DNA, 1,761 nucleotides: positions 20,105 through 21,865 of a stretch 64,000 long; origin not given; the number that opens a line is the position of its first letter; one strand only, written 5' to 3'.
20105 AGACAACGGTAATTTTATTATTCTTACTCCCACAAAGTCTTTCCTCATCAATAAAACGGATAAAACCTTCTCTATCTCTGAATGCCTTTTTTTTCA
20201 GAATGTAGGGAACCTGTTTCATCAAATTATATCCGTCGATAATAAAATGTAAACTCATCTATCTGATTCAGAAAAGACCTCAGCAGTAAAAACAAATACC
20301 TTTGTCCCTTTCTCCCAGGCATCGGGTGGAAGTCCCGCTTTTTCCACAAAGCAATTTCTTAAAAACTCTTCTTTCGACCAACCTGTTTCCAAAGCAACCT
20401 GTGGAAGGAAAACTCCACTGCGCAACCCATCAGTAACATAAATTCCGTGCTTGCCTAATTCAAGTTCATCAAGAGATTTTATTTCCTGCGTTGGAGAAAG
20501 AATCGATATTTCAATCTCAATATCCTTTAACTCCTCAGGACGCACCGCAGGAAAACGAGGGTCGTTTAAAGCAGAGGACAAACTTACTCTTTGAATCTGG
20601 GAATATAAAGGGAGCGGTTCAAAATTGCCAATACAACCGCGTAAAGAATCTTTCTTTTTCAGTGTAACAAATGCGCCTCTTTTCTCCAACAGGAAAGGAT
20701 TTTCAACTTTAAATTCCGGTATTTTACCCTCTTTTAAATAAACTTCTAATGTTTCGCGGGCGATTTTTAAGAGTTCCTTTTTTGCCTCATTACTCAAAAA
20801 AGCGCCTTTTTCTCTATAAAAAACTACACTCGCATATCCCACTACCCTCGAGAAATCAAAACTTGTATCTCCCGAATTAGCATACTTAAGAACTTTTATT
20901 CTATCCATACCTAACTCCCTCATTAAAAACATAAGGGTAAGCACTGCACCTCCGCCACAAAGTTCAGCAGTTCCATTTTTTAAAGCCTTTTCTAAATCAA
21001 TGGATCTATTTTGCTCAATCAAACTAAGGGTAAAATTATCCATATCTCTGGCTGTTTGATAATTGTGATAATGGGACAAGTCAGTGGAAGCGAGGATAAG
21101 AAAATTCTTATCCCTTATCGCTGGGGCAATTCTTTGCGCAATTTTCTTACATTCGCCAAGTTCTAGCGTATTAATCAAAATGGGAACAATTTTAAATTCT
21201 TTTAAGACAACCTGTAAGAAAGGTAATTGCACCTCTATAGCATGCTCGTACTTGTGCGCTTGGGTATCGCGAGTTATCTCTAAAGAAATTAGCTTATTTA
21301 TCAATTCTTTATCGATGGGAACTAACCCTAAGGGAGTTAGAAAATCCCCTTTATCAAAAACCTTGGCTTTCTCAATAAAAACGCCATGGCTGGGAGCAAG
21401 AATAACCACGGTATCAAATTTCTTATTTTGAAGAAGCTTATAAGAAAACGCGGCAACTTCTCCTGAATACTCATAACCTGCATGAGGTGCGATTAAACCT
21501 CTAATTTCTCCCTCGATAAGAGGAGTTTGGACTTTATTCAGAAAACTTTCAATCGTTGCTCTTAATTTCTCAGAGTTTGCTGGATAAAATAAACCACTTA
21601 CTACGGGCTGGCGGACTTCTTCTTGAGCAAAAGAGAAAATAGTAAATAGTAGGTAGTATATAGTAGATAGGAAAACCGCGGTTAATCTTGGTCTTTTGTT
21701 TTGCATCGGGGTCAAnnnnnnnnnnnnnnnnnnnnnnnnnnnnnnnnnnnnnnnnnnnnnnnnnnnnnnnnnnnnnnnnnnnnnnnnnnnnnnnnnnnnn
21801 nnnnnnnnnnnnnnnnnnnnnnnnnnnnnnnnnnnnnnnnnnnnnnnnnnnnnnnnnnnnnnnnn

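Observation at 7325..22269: Split AmmeMemoRadiSam system with a fusion and an extra AMMECR1 paralog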

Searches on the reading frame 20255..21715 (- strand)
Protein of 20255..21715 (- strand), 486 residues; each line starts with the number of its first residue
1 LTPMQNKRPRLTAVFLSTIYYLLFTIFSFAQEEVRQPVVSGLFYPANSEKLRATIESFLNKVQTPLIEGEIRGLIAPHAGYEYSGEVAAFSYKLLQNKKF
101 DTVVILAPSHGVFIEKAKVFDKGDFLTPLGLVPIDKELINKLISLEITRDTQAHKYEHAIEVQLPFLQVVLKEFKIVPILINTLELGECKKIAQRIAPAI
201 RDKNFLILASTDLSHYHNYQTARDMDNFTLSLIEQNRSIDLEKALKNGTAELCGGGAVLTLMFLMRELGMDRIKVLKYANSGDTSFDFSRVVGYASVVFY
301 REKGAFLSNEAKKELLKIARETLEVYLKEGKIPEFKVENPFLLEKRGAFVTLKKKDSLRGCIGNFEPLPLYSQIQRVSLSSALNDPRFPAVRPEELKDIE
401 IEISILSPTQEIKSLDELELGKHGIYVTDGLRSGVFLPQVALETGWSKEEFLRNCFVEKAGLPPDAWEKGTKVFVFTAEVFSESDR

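Call 4: search_protein_families(library=ncbifam, proteins=[window:20255-21715:-], max_evalue=0.001)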
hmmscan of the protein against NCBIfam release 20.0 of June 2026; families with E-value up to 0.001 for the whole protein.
window:20255-21715:- (486 aa): 5 families
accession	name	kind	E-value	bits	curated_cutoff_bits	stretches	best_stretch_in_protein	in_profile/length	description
TIGR04336.1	AmmeMemoSam_B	hypoth_equivalog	1.1e-80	270.8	26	1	35-299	1-270/270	AmmeMemoRadiSam system protein B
NF001987.0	PRK00782.1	equivalog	2.8e-68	230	295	1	34-300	2-266/267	MEMO1 family protein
TIGR04335.1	AmmeMemoSam_A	hypoth_equivalog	7.9e-51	171.9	99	1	314-481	2-175/175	AmmeMemoRadiSam system protein A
NF002000.0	PRK00801.1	equivalog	3.1e-49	166.8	273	1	307-484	4-187/201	hypothetical protein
TIGR00296.1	TIGR00296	hypoth_equivalog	1.2e-46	158.9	91.05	1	307-485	4-192/200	TIGR00296 family protein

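Call 5: search_protein_families(library=pfam, proteins=[window:20255-21715:-], max_evalue=0.001)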
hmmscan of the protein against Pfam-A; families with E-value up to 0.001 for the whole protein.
window:20255-21715:- (486 aa): 3 families
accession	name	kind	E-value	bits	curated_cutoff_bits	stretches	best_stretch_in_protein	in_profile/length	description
PF01875.22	Memo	-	7.6e-67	225.8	27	1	37-298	2-269/269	Memo-like protein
PF01871.22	AMMECR1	-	9.2e-54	181.9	25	1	316-481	1-168/168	AMMECR1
PF02900.23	LigB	-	0.00019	21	26.3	1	136-249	98-223/269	Catalytic LigB subunit of aromatic ring-opening dioxygenase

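Call 20: find_homologous_proteins(query=window:20255-21715:-, max_evalue=1e-10)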
Query window:20255-21715:- (486 aa): 7929 proteins with E <= 1e-10 among 8000 candidates; the best 120 are listed.
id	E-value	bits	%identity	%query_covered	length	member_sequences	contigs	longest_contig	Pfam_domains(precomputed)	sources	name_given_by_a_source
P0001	0.0e+0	1068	100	99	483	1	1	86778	PF01871.23,PF01875.23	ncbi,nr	ncbi:MAG: AmmeMemoRadiSam system protein B [Candidatus Omnitrophica bacterium]|nr:AmmeMemoRadiSam sy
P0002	7.9e-225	765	73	97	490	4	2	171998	PF01871.23,PF01875.23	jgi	-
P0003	8.8e-222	755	72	97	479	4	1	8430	PF01871.23,PF01875.23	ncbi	ncbi:MAG: AmmeMemoRadiSam system protein B [Candidatus Omnitrophota bacterium]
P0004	1.3e-219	748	70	99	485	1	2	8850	PF01871.23,PF01875.23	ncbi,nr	ncbi:MAG: AmmeMemoRadiSam system protein B [Candidatus Omnitrophica bacterium]|nr:AmmeMemoRadiSam sy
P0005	9.7e-213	725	75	87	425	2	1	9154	PF01871.23,PF01875.23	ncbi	ncbi:MAG: AmmeMemoRadiSam system protein B, partial [Candidatus Omnitrophota bacterium]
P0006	1.7e-182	625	60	95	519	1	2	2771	PF01871.23,PF01875.23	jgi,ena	-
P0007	1.3e-178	613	58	97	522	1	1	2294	PF01871.23,PF01875.23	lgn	-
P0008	3.3e-154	532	55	92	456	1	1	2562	PF02900.24,PF01871.23,PF01875.23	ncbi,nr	ncbi:MAG: AmmeMemoRadiSam system protein B, partial [Candidatus Omnitrophica bacterium]|nr:AmmeMemoR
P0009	1.3e-136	474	48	97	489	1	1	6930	PF02900.24,PF01871.23,PF01875.23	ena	-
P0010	9.0e-136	471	48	98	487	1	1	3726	PF01871.23,PF01875.23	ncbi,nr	ncbi:MAG: AmmeMemoRadiSam system protein B [Candidatus Omnitrophica bacterium]|nr:AmmeMemoRadiSam sy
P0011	1.8e-133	464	49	96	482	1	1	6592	PF01871.23,PF01875.23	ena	-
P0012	3.3e-133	463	47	98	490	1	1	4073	PF01871.23,PF01875.23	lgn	-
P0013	1.1e-132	461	49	93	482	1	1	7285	PF01871.23,PF01875.23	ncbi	-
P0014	2.9e-132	460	49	93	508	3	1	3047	PF01871.23,PF01875.23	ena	-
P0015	6.5e-132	459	49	97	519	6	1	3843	PF01871.23,PF01875.23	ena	-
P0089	1.2e-124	435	47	97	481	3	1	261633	PF01871.23,PF01875.23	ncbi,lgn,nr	ncbi:MAG: AmmeMemoRadiSam system protein B [Candidatus Omnitrophica bacterium]|nr:AmmeMemoRadiSam sy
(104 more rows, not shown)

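Call 21: find_encoding_contigs(protein=P0002, flank=10000, max_places=2)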
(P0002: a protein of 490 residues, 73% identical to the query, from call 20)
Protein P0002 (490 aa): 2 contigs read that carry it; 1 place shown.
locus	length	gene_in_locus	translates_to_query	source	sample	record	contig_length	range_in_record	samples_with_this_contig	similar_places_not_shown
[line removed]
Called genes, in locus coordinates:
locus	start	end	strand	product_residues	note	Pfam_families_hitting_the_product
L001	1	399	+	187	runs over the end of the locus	PF04350:PilO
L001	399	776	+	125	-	PF16537:T2SSB (weak)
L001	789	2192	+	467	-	PF16344:FecR_C (faint), PF07660:STN (weak), PF03958:Secretin_N, PF00263:Secretin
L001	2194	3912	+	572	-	PF05157:MshEN, PF00437:T2SSE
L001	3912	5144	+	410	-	PF28597:T2SSF_N, PF00482:T2SSF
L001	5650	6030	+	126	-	PF07963:N_methyl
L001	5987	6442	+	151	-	-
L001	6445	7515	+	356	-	PF00437:T2SSE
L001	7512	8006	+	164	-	-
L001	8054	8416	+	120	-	-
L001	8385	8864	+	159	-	-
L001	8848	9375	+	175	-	-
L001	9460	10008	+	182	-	PF01871:AMMECR1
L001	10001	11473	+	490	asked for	PF01875:Memo, PF01871:AMMECR1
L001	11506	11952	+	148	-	PF05991:NYN_YacP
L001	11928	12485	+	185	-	PF10502:Peptidase_S26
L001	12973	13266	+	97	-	PF13441:Gly-zipper_YMGG, PF13436:Gly-zipper_OmpA (weak), PF13488:Gly-zipper_Omp, PF13240:Zn_Ribbon_1 (weak)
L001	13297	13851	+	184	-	PF01066:CDP-OH_P_transf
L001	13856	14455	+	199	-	PF02660:G3P_acyltransf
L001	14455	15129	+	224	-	PF00535:Glycos_transf_2, PF10111:Glyco_tranf_2_2 (weak), PF13641:Glyco_tranf_2_3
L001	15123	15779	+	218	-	PF01135:PCMT, PF00398:RrnaAD (weak), PF13847:Methyltransf_31 (weak)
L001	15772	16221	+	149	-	PF06695:Sm_multidrug_ex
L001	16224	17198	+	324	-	PF01384:PHO4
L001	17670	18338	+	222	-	PF01865:PhoU_div, PF01895:PhoU (faint)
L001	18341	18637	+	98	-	PF02325:CCB3_YggT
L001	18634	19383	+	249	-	PF02585:PIG-L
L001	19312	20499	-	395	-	PF04932:Wzy_C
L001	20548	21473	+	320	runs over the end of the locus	PF00535:Glycos_transf_2, PF13506:Glyco_transf_21 (weak), PF13641:Glyco_tranf_2_3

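Call 22: find_encoding_contigs(protein=P0089, flank=10000, max_places=2)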
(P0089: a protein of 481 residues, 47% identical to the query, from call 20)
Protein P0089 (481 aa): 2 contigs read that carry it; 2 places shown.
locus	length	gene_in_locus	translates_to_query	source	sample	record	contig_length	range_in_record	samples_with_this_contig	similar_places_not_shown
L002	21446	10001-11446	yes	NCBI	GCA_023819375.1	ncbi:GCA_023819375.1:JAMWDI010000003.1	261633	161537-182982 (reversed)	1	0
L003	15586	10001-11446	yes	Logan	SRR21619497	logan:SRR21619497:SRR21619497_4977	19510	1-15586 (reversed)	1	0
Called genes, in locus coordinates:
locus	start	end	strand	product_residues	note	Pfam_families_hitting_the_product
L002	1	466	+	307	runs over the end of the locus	PF04041:Glyco_hydro_130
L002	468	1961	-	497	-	PF00501:AMP-binding, PF13193:AMP-binding_C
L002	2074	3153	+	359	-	PF07690:MFS_1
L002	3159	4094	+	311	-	PF03547:Mem_trans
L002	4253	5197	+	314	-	PF00294:PfkB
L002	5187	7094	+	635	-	PF03968:LptD_N (faint)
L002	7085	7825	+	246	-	PF01138:RNase_PH, PF03725:RNase_PH_C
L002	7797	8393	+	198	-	PF01725:Ham1p_like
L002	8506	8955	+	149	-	PF01927:Mut7-C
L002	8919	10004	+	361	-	PF04055:Radical_SAM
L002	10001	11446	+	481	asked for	PF01875:Memo, PF01871:AMMECR1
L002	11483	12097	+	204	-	PF13386:DsbD_2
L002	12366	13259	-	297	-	PF02195:ParB_N (weak)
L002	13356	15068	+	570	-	PF02837:Glyco_hydro_2_N, PF22666:Glyco_hydro_2_N2, PF00703:Glyco_hydro_2, PF02836:Glyco_hydro_2_C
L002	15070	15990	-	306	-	PF02775:TPP_enzyme_C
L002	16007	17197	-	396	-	PF01855:POR_N, PF02780:Transketolase_C (faint), PF17147:PFOR_II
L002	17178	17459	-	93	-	-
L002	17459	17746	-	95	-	PF12797:Fer4_2 (faint), PF13237:Fer4_10, PF00037:Fer4 (weak), PF14697:Fer4_21, PF12838:Fer4_7, PF13187:Fer4_9 (weak), PF00037:Fer4 (weak), PF12837:Fer4_6 (weak), +1 more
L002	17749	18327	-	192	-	PF01558:POR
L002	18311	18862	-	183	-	-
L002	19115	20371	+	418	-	PF01244:Peptidase_M19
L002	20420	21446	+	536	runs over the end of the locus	PF00595:PDZ, PF13180:PDZ_2, PF17820:PDZ_6 (weak)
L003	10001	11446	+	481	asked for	PF01875:Memo, PF01871:AMMECR1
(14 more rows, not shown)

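Call 39: find_related_loci(query=A2, collection=metagenome_contigs, flank=10000)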
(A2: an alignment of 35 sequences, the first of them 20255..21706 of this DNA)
Query A2 (483 aa) in metagenome_contigs; peptide patterns used: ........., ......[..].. (x = any residue, [..] = any of these).
600 stretches matched a pattern (row limit reached: there are more); 599 encode a relative of the query (tblastn E <= 1e-3); the best 80 are kept; 80 distinct loci.
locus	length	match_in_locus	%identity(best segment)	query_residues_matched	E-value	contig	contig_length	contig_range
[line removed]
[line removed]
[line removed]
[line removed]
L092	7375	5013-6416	43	30-480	5e-127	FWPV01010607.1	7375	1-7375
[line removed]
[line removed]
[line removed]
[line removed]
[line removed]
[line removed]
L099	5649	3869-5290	43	15-482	1e-117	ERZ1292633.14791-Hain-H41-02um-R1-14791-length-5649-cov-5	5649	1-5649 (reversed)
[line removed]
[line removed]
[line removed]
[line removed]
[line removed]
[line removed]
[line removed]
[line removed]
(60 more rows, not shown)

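Call 49: search_solved_structures(query=window:20255-21706:-, max_evalue=0.00001)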
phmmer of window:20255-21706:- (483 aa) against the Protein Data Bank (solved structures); distinct sequences matched with E-value up to 0.00001: 6.
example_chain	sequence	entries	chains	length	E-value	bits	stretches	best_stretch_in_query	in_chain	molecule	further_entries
1vaj_A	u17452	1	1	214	7.9e-35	123.8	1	309-480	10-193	Hypothetical protein PH0010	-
1zq7_A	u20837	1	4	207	2.1e-33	119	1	310-481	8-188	Hypothetical protein MM0484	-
1wsc_A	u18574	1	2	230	5.5e-21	78.1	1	307-480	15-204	Hypothetical protein ST0229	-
7kq8_A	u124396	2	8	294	2.4e-20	76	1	35-280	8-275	Protein MEMO1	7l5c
3bcz_A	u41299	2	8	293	2.5e-20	76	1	35-280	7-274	Protein MEMO1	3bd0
7m8h_A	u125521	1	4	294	4.2e-19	71.9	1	35-215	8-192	Protein MEMO1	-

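Call 57: search_protein_families(library=ncbifam, proteins=[L002:8919-10004:+, L096:1740-2744:+, L163:2238-3239:+, L163:5147-6151:+, L120:8858-9862:+], max_evalue=1e-20)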
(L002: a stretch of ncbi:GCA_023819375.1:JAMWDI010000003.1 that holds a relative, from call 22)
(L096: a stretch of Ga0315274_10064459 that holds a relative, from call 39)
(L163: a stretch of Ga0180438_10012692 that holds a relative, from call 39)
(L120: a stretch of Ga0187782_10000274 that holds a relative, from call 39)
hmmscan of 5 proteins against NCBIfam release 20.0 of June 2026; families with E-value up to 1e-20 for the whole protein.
L002:8919-10004:+ (361 aa): 1 family
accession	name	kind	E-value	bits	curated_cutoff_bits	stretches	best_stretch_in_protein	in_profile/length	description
TIGR04337.1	AmmeMemoSam_rS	hypoth_equivalog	2e-108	362.4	220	1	32-360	3-333/349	AmmeMemoRadiSam system radical SAM enzyme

L096:1740-2744:+ (335 aa): 1 family
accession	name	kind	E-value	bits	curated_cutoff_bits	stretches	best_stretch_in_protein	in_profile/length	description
TIGR04337.1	AmmeMemoSam_rS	hypoth_equivalog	3.3e-114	381.4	220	1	6-334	3-333/349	AmmeMemoRadiSam system radical SAM enzyme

L163:2238-3239:+ (334 aa): 1 family
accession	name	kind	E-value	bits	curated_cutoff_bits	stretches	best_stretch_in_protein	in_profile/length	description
TIGR04337.1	AmmeMemoSam_rS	hypoth_equivalog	1.8e-109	365.9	220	1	10-333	8-333/349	AmmeMemoRadiSam system radical SAM enzyme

L163:5147-6151:+ (335 aa): 1 family
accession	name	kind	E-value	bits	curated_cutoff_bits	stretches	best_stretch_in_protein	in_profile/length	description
TIGR04337.1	AmmeMemoSam_rS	hypoth_equivalog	1.1e-104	350.1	220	1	4-334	1-333/349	AmmeMemoRadiSam system radical SAM enzyme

L120:8858-9862:+ (335 aa): 1 family
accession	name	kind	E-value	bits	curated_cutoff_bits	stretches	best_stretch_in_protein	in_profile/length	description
TIGR04337.1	AmmeMemoSam_rS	hypoth_equivalog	2e-110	369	220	1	5-334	2-333/349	AmmeMemoRadiSam system radical SAM enzyme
